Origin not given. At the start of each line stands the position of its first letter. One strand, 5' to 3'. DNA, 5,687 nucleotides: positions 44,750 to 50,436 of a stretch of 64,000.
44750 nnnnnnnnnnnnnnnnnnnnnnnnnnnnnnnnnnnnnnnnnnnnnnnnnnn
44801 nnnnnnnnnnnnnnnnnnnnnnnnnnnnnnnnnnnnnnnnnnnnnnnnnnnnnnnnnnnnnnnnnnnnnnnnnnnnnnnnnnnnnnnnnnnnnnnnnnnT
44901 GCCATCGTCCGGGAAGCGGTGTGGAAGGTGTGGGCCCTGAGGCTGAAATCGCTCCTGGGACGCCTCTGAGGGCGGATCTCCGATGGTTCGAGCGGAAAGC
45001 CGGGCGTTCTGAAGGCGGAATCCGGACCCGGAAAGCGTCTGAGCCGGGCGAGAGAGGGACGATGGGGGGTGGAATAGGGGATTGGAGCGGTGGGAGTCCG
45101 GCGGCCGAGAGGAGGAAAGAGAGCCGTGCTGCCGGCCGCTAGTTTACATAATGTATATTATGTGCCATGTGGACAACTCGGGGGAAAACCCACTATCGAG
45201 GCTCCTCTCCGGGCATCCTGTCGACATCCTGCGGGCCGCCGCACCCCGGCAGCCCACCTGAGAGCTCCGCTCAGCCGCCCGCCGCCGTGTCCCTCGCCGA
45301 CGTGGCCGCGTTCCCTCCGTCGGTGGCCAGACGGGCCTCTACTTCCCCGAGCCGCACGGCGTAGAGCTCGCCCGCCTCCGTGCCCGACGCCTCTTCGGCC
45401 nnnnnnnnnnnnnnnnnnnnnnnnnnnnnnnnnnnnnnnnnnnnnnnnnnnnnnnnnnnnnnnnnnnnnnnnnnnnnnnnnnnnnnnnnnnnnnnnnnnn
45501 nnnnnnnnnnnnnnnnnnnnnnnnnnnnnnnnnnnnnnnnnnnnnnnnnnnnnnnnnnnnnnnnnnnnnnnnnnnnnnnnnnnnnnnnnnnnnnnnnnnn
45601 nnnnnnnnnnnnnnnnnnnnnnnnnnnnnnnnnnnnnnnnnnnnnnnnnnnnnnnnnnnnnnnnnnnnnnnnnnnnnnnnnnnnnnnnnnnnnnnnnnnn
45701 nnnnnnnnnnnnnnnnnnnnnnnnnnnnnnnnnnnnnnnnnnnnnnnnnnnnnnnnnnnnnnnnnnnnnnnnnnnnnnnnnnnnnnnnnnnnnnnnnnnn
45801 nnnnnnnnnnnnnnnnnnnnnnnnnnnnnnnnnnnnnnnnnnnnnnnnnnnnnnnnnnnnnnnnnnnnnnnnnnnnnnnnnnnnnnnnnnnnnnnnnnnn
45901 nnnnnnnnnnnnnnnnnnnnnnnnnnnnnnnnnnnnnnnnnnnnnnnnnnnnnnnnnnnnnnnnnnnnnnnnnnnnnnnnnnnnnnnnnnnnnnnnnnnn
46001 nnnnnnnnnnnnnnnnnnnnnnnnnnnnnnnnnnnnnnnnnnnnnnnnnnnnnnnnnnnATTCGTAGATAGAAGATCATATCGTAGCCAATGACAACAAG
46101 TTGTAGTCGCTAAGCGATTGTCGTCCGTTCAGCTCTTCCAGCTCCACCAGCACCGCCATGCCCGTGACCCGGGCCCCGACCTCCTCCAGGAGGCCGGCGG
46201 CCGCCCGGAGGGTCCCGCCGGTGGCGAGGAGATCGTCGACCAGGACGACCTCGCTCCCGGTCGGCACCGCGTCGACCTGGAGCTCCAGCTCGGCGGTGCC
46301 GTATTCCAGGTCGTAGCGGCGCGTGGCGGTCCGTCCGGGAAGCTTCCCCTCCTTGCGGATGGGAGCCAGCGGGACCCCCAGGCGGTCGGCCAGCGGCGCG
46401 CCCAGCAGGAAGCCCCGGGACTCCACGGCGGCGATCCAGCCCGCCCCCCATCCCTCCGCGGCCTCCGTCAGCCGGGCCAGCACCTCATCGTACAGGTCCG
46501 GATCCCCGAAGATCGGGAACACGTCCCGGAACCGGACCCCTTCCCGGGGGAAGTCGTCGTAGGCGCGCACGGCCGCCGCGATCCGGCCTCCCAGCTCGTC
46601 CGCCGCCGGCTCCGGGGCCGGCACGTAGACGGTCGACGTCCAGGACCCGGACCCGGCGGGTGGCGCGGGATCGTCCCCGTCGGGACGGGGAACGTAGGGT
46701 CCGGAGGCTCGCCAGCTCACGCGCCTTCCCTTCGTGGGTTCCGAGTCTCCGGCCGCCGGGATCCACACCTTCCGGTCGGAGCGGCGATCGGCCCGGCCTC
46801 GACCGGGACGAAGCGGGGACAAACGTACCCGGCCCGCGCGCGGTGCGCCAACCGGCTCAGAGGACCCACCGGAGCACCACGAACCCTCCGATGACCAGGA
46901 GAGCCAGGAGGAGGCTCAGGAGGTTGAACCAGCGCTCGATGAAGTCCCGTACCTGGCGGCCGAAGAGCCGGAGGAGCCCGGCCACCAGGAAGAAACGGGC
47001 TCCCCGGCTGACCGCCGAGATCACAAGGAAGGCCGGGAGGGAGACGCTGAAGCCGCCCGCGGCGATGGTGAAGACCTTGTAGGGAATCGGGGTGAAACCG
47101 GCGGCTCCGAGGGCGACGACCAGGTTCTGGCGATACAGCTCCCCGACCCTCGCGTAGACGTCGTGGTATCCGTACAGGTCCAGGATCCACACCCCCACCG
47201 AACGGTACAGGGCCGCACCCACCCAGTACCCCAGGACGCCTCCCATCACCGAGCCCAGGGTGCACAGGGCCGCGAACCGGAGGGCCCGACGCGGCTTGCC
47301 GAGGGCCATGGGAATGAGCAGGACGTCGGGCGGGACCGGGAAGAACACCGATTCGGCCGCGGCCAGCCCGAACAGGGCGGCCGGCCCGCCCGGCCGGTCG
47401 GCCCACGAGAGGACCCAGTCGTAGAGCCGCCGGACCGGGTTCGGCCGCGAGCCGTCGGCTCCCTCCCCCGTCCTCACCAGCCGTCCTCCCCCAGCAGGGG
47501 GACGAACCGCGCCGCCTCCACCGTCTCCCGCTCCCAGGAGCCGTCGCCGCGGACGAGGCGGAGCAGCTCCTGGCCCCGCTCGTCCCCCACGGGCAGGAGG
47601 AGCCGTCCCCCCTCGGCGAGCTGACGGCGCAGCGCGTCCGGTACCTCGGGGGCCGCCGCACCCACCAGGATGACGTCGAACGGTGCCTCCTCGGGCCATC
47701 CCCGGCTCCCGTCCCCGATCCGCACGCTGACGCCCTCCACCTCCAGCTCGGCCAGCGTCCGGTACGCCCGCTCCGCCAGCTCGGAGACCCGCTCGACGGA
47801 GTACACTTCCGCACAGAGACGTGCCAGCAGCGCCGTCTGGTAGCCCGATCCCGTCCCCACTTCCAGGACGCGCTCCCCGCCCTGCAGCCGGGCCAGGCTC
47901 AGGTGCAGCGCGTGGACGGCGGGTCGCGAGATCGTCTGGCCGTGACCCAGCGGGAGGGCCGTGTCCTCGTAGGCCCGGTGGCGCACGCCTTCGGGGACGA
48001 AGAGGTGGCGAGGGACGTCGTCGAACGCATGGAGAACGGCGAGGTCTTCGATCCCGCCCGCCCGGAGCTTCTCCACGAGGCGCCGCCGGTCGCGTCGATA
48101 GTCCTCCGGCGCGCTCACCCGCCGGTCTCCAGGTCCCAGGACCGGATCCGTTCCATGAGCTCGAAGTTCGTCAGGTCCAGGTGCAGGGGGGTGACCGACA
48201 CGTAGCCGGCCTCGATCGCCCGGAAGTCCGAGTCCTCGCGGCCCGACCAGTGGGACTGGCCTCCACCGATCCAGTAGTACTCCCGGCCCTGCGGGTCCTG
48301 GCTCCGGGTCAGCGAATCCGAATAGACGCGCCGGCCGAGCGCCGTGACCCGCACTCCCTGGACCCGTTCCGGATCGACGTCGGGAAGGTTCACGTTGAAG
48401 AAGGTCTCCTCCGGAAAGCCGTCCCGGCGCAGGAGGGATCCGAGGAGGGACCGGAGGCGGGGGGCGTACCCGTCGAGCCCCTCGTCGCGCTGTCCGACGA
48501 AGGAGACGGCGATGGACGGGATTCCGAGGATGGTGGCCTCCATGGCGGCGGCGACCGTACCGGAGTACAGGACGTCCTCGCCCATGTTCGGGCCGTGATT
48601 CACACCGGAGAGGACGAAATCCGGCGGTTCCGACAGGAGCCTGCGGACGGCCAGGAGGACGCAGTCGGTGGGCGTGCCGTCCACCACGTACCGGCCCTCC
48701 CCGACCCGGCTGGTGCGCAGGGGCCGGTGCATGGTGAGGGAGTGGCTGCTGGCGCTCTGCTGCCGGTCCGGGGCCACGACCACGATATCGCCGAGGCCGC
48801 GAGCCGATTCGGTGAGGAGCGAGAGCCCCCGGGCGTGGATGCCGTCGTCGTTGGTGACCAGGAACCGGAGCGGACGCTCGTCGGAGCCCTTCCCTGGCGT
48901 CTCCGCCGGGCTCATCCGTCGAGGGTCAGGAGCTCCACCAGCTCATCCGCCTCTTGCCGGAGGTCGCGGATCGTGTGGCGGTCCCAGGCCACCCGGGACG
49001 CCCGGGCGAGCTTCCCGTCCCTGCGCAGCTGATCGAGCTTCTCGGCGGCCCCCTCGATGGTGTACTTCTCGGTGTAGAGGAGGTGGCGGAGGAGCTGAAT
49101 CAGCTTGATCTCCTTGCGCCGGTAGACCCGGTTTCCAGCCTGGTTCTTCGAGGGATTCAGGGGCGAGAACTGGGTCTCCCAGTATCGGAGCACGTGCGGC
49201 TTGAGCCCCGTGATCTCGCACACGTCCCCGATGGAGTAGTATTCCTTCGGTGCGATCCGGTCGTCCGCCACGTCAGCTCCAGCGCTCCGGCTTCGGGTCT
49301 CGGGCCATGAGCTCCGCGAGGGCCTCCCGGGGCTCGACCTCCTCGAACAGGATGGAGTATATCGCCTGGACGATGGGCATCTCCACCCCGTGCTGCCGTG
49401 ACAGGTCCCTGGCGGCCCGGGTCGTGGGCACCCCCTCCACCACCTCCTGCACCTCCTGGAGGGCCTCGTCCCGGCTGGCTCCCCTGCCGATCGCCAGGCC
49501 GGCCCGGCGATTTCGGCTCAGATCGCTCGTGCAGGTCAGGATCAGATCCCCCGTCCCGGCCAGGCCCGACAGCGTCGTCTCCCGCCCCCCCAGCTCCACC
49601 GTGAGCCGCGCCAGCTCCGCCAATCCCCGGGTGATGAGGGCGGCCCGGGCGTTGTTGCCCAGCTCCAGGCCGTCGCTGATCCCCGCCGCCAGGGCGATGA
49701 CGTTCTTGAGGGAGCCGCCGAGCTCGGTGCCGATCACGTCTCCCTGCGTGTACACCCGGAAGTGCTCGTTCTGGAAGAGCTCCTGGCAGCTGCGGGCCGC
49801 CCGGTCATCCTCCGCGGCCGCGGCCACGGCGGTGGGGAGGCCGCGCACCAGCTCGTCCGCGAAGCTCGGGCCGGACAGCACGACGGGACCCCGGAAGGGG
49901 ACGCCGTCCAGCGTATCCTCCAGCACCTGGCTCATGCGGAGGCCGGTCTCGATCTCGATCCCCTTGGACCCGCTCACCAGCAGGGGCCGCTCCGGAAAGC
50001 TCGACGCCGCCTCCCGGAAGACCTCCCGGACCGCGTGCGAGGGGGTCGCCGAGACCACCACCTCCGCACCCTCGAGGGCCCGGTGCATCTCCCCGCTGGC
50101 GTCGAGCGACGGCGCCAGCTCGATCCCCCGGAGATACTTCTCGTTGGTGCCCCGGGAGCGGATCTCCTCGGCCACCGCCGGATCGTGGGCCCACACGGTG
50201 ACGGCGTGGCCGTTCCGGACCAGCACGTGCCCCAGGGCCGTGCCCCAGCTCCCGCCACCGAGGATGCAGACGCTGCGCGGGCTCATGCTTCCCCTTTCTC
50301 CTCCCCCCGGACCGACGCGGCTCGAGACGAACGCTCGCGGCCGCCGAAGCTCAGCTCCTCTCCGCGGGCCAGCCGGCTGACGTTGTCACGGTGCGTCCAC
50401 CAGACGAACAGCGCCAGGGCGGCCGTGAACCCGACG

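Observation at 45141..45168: dif-like XerC/XerD site with a 17-nt core identical to E. coli dif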

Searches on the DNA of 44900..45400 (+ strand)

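Call 11: search_dna_similar(query=window:44900-45400:+, collection=plasmids, mode=distant, max_rows=10)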
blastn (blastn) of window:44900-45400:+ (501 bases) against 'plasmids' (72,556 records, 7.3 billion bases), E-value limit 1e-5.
No match.
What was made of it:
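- Tried and rejected: A plasmid BLAST of the 500-nt region gave no match (call 11).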

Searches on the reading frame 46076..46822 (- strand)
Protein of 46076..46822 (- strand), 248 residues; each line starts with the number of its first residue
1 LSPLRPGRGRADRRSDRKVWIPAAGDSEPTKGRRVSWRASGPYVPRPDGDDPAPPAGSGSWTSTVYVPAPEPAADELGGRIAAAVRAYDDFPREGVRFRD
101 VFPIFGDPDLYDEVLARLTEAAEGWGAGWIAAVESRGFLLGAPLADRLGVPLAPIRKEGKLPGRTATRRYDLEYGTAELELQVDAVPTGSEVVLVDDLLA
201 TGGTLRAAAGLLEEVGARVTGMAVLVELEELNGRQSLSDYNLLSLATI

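Call 9: search_protein_families(library=pfam, proteins=[window:46076-46822:-])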
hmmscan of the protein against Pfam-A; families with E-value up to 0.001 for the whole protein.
window:46076-46822:- (248 aa): 1 family
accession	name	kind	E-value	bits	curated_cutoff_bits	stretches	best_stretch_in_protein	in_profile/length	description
PF00156.33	Pribosyltran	-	2.6e-15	56.5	26.3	1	130-234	33-132/158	Phosphoribosyl transferase domain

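Call 10: search_protein_families(library=ncbifam, proteins=[window:46076-46822:-])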
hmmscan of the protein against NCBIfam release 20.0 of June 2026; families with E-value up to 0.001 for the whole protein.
window:46076-46822:- (248 aa): 27 families (the best 25 are shown)
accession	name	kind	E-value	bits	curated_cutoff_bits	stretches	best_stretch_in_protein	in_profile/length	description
NF002636.0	PRK02304.1-5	equivalog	2.7e-58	196.4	125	1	81-246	9-174/176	adenine phosphoribosyltransferase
TIGR01090.1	apt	equivalog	1.9e-53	181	185.85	1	82-245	2-166/169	adenine phosphoribosyltransferase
NF002633.0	PRK02304.1-2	equivalog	1.3e-49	168.2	224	1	84-246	6-168/172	adenine phosphoribosyltransferase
NF002634.0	PRK02304.1-3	equivalog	4.9e-49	166.5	170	1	81-242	10-171/182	adenine phosphoribosyltransferase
NF002632.0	PRK02304.1-1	equivalog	3.1e-42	144.4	243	1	81-243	11-173/183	adenine phosphoribosyltransferase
NF009211.0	PRK12560.1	equivalog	8.4e-24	84.4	188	1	84-246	9-174/187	adenine phosphoribosyltransferase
NF002635.0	PRK02304.1-4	subfamily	7.5e-14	51.7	146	1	107-239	35-163/188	adenine phosphoribosyltransferase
NF040646.1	HPT_Archaea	equivalog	8.7e-13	48.3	200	1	107-230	35-155/184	hypoxanthine/guanine phosphoribosyltransferase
TIGR01743.1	purR_Bsub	equivalog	7.2e-11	41.6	258.7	1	130-246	132-251/268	pur operon repressor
NF005592.0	PRK07322.1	subfamily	1.7e-09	37.3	143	1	101-230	28-161/180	adenine phosphoribosyltransferase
NF006328.0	PRK08558.1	equivalog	9.8e-09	35.1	184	1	100-232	85-219/238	adenine phosphoribosyltransferase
NF006671.0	PRK09219.1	equivalog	3.2e-08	33.3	177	1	107-248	31-178/192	xanthine phosphoribosyltransferase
TIGR01744.1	XPRTase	equivalog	6.4e-08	32.4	164.45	1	184-242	112-170/191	xanthine phosphoribosyltransferase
TIGR00336.1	pyrE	equivalog_domain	9.6e-07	28.7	106.8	1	169-241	90-161/173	orotate phosphoribosyltransferase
TIGR01367.1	pyrE_Therm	equivalog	2.2e-06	27.4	150.25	1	186-246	102-160/187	orotate phosphoribosyltransferase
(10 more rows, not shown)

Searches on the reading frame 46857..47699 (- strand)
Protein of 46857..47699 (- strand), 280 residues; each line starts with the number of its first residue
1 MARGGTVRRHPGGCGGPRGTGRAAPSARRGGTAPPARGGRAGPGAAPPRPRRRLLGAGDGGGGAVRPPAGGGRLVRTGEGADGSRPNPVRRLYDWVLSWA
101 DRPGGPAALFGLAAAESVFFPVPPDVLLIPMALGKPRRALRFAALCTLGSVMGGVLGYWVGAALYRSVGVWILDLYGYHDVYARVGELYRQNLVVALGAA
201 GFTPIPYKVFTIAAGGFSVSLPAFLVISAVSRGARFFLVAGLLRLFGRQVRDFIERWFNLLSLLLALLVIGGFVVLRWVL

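Call 37: search_protein_families(library=pfam, proteins=[window:46857-47699:-], max_evalue=0.00001)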
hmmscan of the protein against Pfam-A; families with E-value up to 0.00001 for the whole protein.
window:46857-47699:- (280 aa): 1 family
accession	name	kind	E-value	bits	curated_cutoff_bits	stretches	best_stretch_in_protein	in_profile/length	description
PF09335.16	VTT_dom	-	3.8e-06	27.8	33.9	1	143-242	20-120/123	VTT domain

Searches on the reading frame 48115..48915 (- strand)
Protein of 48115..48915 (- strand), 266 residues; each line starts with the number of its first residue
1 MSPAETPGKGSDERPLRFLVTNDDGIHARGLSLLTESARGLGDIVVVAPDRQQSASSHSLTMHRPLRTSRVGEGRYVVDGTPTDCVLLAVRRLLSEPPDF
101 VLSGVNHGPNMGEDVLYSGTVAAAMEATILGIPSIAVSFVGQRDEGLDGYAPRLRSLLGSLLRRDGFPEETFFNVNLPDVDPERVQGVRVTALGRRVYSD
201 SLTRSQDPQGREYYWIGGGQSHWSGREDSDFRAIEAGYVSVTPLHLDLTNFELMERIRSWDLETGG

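Call 9: search_protein_families(library=pfam, proteins=[window:48115-48915:-])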
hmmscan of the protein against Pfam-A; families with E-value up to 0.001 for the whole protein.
window:48115-48915:- (266 aa): 1 family
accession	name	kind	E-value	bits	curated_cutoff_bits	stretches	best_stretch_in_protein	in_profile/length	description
PF01975.23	SurE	-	3.3e-59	200.3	22.1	1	19-199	2-188/189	Survival protein SurE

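Call 29: find_related_loci(query=window:48115-48915:-, collection=metagenome_contigs, flank=10000)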
Query window:48115-48915:- (266 aa) in metagenome_contigs; peptide patterns used: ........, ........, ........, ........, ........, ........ (x = any residue, [..] = any of these).
600 stretches matched a pattern (row limit reached: there are more); 593 encode a relative of the query (tblastn E <= 1e-3); the best 80 are kept; 80 distinct loci.
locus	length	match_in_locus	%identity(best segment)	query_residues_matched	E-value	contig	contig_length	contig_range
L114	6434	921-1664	64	16-263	5e-107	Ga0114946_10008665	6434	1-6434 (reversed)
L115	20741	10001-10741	62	16-262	2e-105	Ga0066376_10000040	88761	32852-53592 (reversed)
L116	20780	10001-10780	61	2-263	1e-104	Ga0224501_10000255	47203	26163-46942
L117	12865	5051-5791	62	16-262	3e-104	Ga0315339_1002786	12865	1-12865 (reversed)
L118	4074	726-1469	62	15-262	1e-104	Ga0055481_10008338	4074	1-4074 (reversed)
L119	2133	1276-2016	63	16-262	2e-108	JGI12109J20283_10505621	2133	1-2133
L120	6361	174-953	61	2-262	6e-103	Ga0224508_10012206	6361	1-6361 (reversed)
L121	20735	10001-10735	64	16-260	1e-102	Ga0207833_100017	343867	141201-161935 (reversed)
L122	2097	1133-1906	60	7-262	2e-107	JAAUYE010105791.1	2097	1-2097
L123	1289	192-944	62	12-262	8e-110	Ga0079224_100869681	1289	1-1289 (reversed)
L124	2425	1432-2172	60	16-262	2e-104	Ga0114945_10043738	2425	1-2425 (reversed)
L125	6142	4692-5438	62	14-262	4e-99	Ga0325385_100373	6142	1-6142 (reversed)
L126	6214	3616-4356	63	16-262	2e-98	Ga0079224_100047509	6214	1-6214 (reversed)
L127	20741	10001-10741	60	16-262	2e-97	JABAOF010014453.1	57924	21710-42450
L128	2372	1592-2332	61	16-262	8e-101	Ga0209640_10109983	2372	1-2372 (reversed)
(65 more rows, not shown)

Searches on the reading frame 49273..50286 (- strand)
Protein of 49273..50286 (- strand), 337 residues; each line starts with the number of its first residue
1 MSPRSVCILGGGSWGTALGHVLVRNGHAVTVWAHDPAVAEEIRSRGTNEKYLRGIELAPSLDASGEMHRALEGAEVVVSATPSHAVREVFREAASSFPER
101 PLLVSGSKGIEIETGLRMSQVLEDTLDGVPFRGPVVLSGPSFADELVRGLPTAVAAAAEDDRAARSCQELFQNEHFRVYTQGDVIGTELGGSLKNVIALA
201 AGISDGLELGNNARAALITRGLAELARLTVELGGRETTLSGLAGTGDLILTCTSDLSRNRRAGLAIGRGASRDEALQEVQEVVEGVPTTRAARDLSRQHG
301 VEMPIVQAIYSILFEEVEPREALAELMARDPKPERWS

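Call 9: search_protein_families(library=pfam, proteins=[window:49273-50286:-])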
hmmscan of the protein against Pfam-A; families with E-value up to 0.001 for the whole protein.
window:49273-50286:- (337 aa): 6 families
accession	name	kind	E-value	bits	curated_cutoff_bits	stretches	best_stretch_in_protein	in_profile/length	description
PF07479.19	NAD_Gly3P_dh_C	-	1.7e-55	187.6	25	1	183-323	1-141/142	NAD-dependent glycerol-3-phosphate dehydrogenase C-terminus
PF01210.29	NAD_Gly3P_dh_N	-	4.2e-45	154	23.1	1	6-163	2-157/158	NAD-dependent glycerol-3-phosphate dehydrogenase N-terminus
PF20618.3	GPD_NAD_C_bact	-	1.6e-23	83.5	27.6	1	243-309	1-66/66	Bacterial GPD, NAD-dependent C-terminal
PF03807.23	F420_oxidored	-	4e-07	31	21.6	1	6-105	2-90/94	NADP oxidoreductase coenzyme F420-dependent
PF02558.23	ApbA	-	4.5e-06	26.8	22.2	1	6-104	1-97/150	Ketopantoate reductase PanE/ApbA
PF03435.24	Sacchrp_dh_NADP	-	0.00054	20.7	25.1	0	6-91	1-86/129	Saccharopine dehydrogenase NADP binding domain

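Call 14: find_encoding_contigs(protein=window:49273-50286:-, flank=10000, max_places=6)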
Protein window:49273-50286:- (337 aa): no gene with exactly this product is on record in the collection.
